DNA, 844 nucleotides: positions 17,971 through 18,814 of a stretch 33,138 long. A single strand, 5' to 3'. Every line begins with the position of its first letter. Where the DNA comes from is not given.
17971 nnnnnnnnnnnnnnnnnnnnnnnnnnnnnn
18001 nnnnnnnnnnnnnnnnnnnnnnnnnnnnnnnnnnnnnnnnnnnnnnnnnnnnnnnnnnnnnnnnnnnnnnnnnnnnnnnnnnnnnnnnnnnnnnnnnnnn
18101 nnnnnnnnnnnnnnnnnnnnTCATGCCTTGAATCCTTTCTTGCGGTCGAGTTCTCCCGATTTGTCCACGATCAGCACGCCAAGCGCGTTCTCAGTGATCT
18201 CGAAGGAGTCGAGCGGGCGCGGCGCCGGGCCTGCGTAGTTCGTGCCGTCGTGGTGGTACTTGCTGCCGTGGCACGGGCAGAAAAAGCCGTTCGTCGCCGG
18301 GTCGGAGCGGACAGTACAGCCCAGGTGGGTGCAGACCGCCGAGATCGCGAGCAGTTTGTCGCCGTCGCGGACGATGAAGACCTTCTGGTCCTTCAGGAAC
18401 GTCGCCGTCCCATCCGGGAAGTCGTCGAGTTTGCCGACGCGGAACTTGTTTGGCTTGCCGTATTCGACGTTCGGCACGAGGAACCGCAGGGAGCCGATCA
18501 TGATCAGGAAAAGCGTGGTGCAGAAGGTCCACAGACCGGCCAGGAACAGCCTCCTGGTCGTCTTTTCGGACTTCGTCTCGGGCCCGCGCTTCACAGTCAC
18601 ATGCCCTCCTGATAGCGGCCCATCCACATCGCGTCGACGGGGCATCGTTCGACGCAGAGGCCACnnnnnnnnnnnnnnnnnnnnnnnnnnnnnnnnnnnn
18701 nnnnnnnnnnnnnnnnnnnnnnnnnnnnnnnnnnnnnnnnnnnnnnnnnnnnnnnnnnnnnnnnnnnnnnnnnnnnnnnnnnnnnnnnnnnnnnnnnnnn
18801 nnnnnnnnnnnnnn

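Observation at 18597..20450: Cytoplasmic GltD-like FAD/NAD(P)/Fe-S oxidoreductase translationally coupled to the Rieske gene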

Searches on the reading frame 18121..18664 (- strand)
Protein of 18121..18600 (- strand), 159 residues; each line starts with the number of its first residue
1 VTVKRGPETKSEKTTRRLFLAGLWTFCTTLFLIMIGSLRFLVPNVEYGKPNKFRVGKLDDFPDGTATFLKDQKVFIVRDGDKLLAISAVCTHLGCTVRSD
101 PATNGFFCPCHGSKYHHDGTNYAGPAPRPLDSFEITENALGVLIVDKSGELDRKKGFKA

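Call 5: search_protein_families(library=pfam, proteins=[window:18191-18664:-], max_evalue=0.01)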
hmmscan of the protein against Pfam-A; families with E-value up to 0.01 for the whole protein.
window:18191-18664:- (157 aa): 0 families

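Call 12: search_protein_families(library=pfam, proteins=[window:18121-18600:-], max_evalue=0.001)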
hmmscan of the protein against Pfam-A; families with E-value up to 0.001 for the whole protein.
window:18121-18600:- (159 aa): 1 family
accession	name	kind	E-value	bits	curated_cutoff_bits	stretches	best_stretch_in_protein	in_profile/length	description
PF00355.32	Rieske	-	3.5e-14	52.9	20.3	1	53-133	3-87/88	Rieske [2Fe-2S] domain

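Call 26: search_solved_structures(query=window:18124-18600:-, max_evalue=0.01, show_alignments=3)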
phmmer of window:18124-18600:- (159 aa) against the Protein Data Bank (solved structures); distinct sequences matched with E-value up to 0.01: 78 (the best 60 are shown).
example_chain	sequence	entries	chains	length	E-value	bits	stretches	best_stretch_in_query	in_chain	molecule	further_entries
9rk4_A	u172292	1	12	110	1.1e-30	109.6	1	52-149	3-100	Similar to the Rieske Protein II of bc1 complex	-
8hn2_A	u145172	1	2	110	1.2e-21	80.3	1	51-136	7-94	Cytochrome b6-f complex iron-sulfur subunit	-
9rk3_A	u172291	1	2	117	2e-20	76.3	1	55-151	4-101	Similar to Rieske 2Fe-2S iron sulfur protein (Cytochrome b6-F complex)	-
1rfs_A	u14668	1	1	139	1.3e-14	57.4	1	68-130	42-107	RIESKE PROTEIN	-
6rqf_L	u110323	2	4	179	2.2e-14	56.6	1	68-130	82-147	Cytochrome b6-f complex iron-sulfur subunit, chloroplastic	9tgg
7qrm_D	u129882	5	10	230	2.7e-14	56.3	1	68-130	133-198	Cytochrome b6-f complex iron-sulfur subunit, chloroplastic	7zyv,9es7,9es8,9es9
7zxy_D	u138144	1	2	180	1.2e-13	54.3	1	67-132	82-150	Cytochrome b6-f complex iron-sulfur subunit 2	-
7r0w_D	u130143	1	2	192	1.3e-13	54.1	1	67-132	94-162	Rieske domain, PetC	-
2zt9_D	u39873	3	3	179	1.5e-12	50.6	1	70-139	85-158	Cytochrome b6-f complex iron-sulfur subunit 1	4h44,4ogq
3azc_A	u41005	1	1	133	5.2e-12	48.9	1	84-145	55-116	Cytochrome b6-f complex iron-sulfur subunit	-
1vf5_D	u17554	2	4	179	5.6e-12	48.8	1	81-132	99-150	RIESKE IRON-SULFUR PROTEIN | Cytochrome b6-f complex iron-sulfur subunit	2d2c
2e74_D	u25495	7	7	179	5.6e-12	48.8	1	81-132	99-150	Cytochrome b6-f complex iron-sulfur subunit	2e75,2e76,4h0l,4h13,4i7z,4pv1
1q90_C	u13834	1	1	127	6.7e-12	48.5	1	83-132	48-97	Cytochrome B6-F complex iron-sulfur subunit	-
8iuf_QE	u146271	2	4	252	7.8e-12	48.3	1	58-131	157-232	UQCRFS1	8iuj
9fq7_3H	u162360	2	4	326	7.3e-11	45.2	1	83-138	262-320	Ubiquinol-cytochrome c reductase, iron-sulfur subunit, putative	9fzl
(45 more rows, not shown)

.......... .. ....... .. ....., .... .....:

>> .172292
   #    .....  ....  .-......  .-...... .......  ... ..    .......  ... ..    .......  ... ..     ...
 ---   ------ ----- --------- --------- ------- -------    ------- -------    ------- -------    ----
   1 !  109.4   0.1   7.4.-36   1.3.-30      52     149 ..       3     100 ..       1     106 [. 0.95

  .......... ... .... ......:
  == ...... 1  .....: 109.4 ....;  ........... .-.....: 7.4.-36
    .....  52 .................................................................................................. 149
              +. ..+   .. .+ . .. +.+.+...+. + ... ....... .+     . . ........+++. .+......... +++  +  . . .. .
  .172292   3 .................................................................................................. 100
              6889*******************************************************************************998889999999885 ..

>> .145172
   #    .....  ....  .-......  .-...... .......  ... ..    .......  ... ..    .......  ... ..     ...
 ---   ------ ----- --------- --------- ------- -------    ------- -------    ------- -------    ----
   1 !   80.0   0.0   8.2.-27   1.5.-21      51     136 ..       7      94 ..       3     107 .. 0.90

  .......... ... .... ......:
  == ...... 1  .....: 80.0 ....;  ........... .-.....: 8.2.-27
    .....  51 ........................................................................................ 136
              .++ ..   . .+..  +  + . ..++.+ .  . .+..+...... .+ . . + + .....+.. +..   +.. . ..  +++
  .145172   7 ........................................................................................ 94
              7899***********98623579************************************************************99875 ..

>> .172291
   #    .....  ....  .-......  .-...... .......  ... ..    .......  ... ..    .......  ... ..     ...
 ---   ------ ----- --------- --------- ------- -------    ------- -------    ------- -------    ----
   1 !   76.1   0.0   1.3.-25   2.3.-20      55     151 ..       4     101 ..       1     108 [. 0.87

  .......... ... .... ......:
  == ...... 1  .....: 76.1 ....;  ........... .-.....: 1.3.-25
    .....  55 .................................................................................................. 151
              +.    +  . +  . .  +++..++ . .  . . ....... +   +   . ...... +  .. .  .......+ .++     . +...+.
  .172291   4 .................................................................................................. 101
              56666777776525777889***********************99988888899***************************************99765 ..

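Call 30: search_protein_families(library=ncbifam, proteins=[window:18124-18600:-], max_evalue=0.01)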
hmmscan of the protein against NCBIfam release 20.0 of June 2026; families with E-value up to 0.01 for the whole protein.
window:18124-18600:- (159 aa): 7 families
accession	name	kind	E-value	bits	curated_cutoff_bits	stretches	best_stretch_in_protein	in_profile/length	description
NF010001.0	PRK13474.1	subfamily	8.2e-18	64.3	154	1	75-143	90-160/178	cytochrome b6-f complex iron-sulfur subunit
NF045928.1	Cytb6fFeSPetC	equivalog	8.5e-18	64.3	250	1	76-138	92-156/179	cytochrome b6-f complex iron-sulfur subunit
TIGR01416.1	Rieske_proteo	equivalog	4.9e-16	59.2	97.4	1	78-131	104-161/176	ubiquinol-cytochrome c reductase iron-sulfur subunit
NF050121.1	bc1_QcrA_actin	exception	2.5e-10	40.4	275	1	81-145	238-305/319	cytochrome bc1 complex Rieske iron-sulfur subunit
NF041174.1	SDX_Thmprot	equivalog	8.8e-07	29.1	170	1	70-118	23-72/109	sulredoxin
TIGR02694.1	arsenite_ox_S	equivalog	1.2e-06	28.4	95.65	1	79-135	48-105/129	arsenate reductase (azurin) small subunit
NF007422.0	PRK09965.1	equivalog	0.0022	18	113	1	51-138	2-92/106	bifunctional 3-phenylpropionate/cinnamic acid dioxygenase ferredoxin subunit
